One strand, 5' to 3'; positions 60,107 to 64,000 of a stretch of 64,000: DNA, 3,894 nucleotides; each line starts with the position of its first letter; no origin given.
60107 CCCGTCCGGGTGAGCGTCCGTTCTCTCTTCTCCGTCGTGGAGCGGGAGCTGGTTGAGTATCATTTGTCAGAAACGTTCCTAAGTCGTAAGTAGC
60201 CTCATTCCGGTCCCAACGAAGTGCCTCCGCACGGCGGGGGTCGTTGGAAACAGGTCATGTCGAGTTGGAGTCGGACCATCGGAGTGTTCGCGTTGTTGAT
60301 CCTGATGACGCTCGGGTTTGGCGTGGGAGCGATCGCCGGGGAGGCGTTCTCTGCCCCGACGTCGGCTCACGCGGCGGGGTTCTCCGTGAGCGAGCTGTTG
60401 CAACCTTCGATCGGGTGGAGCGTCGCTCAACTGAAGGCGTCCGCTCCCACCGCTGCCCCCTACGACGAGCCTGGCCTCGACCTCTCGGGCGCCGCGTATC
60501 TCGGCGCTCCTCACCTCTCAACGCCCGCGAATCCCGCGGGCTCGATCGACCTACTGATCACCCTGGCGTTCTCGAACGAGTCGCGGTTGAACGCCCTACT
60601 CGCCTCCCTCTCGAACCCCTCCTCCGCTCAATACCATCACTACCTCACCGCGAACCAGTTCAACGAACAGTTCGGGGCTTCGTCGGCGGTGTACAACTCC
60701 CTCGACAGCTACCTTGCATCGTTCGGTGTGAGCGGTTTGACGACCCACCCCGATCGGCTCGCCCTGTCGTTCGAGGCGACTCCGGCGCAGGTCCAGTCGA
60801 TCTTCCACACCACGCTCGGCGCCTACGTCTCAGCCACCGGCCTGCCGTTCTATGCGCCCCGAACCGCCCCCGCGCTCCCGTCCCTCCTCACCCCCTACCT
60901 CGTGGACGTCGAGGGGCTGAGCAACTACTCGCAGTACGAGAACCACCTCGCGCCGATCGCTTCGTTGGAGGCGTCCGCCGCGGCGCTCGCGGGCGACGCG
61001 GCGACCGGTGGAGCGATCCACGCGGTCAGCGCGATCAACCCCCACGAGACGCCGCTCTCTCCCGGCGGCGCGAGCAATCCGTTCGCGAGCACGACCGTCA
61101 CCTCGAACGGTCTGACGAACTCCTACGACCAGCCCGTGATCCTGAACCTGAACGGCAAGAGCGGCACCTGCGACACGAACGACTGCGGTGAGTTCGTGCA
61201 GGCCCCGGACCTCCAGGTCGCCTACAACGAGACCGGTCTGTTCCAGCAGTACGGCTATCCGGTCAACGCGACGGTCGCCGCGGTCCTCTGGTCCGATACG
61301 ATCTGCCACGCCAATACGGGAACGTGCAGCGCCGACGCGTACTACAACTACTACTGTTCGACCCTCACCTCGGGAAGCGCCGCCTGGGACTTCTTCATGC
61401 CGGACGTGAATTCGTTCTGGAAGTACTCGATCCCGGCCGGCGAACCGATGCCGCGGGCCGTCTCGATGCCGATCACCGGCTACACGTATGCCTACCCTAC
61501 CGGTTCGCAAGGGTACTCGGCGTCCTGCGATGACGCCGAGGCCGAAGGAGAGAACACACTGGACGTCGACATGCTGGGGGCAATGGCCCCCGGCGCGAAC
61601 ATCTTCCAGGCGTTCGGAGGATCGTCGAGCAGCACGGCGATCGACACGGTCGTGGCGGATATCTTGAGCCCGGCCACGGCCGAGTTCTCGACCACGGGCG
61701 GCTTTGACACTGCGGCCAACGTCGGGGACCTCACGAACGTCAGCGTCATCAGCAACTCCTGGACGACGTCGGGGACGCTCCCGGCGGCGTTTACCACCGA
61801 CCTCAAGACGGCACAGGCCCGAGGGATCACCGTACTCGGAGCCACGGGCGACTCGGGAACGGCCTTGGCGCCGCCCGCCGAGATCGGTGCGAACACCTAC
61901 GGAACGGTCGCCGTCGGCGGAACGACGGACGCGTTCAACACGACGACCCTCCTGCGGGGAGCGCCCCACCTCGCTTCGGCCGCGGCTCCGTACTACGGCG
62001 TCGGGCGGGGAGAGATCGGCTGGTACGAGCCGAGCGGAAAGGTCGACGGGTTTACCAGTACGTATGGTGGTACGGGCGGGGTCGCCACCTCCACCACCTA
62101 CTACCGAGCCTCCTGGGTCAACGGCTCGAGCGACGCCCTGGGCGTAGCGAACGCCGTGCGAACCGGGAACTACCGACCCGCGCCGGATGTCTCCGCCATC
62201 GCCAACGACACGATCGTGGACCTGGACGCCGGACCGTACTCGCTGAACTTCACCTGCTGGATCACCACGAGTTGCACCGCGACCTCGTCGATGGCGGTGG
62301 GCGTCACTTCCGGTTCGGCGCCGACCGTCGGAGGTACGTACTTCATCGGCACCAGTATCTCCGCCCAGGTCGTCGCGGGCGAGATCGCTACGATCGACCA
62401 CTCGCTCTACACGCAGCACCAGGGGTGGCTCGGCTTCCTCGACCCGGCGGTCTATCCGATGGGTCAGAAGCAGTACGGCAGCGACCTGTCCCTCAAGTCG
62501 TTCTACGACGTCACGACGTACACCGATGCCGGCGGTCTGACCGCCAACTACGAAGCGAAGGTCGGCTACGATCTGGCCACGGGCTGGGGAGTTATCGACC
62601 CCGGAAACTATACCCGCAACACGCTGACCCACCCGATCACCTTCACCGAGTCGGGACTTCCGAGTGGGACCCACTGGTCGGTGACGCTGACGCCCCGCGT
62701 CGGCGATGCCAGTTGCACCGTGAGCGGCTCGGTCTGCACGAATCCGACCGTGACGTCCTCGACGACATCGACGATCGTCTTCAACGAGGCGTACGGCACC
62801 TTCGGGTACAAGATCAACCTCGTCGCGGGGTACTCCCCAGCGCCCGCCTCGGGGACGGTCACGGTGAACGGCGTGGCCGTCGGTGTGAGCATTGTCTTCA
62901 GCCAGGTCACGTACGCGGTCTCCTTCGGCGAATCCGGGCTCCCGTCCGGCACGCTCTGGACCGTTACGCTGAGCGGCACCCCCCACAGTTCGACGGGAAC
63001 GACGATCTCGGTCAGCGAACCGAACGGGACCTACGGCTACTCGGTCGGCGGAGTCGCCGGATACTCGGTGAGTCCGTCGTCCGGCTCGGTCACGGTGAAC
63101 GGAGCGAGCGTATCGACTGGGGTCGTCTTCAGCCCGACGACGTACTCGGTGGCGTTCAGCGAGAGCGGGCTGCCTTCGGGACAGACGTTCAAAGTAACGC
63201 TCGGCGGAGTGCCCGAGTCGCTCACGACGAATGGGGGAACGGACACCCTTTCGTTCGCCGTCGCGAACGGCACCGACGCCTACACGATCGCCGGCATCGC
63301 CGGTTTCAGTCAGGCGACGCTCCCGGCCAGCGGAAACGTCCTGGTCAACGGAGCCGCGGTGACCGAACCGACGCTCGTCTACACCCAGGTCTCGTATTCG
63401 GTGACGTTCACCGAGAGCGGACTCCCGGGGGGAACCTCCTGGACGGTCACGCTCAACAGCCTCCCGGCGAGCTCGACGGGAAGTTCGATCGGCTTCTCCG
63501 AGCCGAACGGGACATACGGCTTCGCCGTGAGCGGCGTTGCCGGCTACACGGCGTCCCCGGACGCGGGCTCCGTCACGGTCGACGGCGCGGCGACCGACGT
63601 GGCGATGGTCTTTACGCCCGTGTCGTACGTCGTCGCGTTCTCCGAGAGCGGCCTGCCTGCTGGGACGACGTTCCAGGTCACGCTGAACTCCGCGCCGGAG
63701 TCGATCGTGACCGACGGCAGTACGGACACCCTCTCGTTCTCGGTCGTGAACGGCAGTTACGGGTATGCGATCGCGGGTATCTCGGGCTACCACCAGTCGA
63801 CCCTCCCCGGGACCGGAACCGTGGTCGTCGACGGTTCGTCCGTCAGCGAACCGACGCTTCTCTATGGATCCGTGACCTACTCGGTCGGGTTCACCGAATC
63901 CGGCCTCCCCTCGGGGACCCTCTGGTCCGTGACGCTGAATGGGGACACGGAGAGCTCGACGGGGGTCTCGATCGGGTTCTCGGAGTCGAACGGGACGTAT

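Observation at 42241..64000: Surface-proteome island: unrelated heads (thermopsin-like, sedolisin, YVTN propeller) share one unassigned repeat module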

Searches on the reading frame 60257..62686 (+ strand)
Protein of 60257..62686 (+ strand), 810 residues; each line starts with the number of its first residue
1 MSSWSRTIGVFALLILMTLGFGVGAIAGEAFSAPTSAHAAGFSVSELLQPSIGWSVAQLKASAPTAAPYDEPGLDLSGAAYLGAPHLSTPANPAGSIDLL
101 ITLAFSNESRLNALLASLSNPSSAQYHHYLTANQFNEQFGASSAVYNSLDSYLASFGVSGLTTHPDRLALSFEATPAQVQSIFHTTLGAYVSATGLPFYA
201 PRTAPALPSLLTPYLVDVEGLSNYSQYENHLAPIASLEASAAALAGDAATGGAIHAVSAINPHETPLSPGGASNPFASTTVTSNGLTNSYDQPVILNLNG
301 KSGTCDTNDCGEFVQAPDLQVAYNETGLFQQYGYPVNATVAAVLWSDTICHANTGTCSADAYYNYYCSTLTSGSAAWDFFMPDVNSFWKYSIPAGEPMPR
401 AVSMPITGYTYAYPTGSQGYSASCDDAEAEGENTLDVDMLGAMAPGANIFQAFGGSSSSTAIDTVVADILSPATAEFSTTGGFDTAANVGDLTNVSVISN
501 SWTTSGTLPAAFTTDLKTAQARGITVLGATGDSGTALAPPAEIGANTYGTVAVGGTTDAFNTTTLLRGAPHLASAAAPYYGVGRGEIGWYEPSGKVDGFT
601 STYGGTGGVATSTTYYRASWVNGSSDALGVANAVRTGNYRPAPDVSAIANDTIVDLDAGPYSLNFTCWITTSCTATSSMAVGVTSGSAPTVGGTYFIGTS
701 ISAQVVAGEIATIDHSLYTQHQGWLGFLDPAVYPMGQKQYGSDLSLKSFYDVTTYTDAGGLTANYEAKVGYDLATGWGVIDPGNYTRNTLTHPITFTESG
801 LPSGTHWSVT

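Call 49: search_solved_structures(query=window:60257-62686:+, max_evalue=0.001)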
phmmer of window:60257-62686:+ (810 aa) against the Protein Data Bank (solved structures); distinct sequences matched with E-value up to 0.001: 2.
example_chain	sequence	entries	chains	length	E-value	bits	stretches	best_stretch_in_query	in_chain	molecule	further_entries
3ee6_A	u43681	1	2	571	8.6e-05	24.2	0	91-158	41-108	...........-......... 1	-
3edy_A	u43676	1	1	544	9.3e-05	24.1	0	91-158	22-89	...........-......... 1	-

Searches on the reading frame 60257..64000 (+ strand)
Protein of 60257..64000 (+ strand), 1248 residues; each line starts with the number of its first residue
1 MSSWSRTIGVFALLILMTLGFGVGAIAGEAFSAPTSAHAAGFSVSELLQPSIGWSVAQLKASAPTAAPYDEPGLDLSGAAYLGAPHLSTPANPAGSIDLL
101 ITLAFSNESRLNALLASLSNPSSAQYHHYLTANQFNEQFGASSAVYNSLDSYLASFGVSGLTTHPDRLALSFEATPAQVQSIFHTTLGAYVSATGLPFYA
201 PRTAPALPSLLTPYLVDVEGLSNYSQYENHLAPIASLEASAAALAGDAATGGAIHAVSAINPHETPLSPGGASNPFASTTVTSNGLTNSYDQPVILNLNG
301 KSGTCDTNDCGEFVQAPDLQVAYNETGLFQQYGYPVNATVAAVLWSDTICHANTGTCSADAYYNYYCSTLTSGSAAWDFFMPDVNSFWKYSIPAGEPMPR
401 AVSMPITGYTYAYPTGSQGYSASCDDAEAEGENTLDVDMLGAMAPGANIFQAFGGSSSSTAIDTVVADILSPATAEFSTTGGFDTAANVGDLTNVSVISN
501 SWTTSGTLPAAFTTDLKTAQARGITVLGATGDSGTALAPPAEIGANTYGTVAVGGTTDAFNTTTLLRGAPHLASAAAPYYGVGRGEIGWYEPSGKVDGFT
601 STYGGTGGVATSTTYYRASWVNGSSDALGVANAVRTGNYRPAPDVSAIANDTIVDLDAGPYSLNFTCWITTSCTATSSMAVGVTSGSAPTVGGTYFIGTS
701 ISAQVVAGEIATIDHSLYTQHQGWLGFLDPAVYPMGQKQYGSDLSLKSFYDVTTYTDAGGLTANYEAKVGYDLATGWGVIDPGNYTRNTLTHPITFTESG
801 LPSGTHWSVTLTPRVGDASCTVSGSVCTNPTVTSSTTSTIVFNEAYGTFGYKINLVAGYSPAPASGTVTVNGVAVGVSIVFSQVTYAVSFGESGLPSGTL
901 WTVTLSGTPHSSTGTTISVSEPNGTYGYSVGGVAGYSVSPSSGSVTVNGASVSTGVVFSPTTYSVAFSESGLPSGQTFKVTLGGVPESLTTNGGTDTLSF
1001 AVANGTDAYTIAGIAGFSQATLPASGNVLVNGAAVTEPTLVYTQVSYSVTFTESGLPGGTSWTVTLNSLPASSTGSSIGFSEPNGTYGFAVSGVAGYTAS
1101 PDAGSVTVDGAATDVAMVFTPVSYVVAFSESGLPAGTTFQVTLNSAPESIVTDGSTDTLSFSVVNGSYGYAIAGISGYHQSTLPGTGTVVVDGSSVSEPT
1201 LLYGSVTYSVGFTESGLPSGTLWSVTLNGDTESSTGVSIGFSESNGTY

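Call 4: search_protein_families(library=pfam, proteins=[window:60257-64000:+], max_evalue=0.1)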
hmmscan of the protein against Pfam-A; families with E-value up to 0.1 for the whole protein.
window:60257-64000:+ (1248 aa): 2 families
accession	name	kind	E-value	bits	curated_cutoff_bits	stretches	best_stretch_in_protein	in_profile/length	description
PF09286.16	Pro-kuma_activ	-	2.3e-24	86.7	23.5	1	89-223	7-142/143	Pro-kumamolisin, activation domain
PF16537.11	T2SSB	-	0.05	13.7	28.4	0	936-958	11-33/60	Type II secretion system protein B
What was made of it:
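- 60521..60925 (+): G5 pro-kumamolisin activation domain, aa 89-223. PF09286 E 2e-24 (call 4)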

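Call 5: search_protein_families(library=ncbifam, proteins=[window:60257-64000:+], max_evalue=0.1)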
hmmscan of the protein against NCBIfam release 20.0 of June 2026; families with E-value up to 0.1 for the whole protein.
window:60257-64000:+ (1248 aa): 0 families

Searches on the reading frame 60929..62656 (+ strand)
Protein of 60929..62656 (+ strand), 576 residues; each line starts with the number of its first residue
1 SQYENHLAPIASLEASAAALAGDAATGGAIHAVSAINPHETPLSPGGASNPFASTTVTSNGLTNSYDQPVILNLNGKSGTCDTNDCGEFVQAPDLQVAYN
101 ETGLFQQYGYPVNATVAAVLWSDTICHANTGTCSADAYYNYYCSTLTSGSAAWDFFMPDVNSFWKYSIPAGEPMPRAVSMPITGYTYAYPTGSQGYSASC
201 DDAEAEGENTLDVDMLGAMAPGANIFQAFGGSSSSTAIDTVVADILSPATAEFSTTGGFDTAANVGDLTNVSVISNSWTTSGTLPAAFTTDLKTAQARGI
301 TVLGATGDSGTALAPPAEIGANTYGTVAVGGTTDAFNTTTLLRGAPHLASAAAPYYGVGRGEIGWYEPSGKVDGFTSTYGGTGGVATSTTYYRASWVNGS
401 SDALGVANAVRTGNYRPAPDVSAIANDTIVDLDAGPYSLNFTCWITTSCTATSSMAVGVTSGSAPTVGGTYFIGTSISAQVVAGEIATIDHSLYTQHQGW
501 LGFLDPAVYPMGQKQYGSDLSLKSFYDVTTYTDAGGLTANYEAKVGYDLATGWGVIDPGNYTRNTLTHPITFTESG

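Call 59: search_solved_structures(query=A6, max_evalue=1, show_alignments=1)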
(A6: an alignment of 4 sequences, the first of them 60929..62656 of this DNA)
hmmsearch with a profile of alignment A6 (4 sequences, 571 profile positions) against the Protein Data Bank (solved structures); distinct sequences matched with E-value up to 1: 11.
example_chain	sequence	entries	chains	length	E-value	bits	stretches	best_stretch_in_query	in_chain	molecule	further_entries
1gt9_1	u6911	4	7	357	1.2e-07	34.1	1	199-314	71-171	KUMAMOLYSIN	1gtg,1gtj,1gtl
1t1g_A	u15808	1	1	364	1.7e-07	33.5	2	268-314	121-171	kumamolisin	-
4ne7_A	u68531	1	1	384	2.7e-07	32.9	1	160-312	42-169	Kumamolisin-As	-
1sio_A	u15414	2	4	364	8e-07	31.4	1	160-312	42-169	kumamolisin-As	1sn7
1t1e_A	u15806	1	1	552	2.8e-06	29.6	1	268-314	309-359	kumamolisin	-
1siu_A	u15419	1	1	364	3.5e-06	29.2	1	163-312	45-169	kumamolisin-As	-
1zvj_A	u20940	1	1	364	6e-06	28.5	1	160-312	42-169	kumamolisin-As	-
1t1i_A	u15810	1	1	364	1e-05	27.7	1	168-314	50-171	kumamolisin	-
1zvk_A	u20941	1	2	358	2.9e-05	26.2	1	270-312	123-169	kumamolisin-As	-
3edy_A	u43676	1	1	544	0.001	21.1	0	468-550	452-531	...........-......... 1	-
3ee6_A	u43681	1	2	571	0.0011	21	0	468-550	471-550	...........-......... 1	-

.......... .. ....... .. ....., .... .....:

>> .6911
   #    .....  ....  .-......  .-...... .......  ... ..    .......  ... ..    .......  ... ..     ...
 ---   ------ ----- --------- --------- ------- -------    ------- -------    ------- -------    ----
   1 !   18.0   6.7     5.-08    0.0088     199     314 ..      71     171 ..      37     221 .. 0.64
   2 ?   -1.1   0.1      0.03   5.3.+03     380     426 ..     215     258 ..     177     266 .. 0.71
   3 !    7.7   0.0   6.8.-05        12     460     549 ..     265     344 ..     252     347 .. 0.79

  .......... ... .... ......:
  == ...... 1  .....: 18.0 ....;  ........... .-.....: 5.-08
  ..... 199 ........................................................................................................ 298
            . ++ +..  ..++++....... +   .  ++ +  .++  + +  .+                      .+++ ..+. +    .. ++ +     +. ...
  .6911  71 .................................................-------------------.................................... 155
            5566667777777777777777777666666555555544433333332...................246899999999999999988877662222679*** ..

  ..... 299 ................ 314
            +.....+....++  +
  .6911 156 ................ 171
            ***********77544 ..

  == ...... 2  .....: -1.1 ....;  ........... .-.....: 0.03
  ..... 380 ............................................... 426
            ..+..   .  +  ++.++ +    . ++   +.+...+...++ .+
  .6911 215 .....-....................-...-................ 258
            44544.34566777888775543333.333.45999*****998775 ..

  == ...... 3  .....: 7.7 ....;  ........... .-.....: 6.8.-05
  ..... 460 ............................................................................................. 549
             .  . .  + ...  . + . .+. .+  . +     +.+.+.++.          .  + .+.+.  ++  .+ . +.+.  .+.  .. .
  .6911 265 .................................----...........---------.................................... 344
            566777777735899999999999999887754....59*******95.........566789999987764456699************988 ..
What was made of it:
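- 61406..62581 (+): G5 sedolisin (S53) catalytic region (approximate limits). the profile of 4 orthologues matches kumamolisin at E 1.2e-7, with catalytic Glu/Asp/Asp/Ser aligned (call 59)
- On Sedolisin, MEROPS S53 (head of G5): Glu78, Asp82, Asp164 and Ser278 (numbering from established knowledge of kumamolisin) align to GE-NTLD, GDSG and GTS in G5 (call 59).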
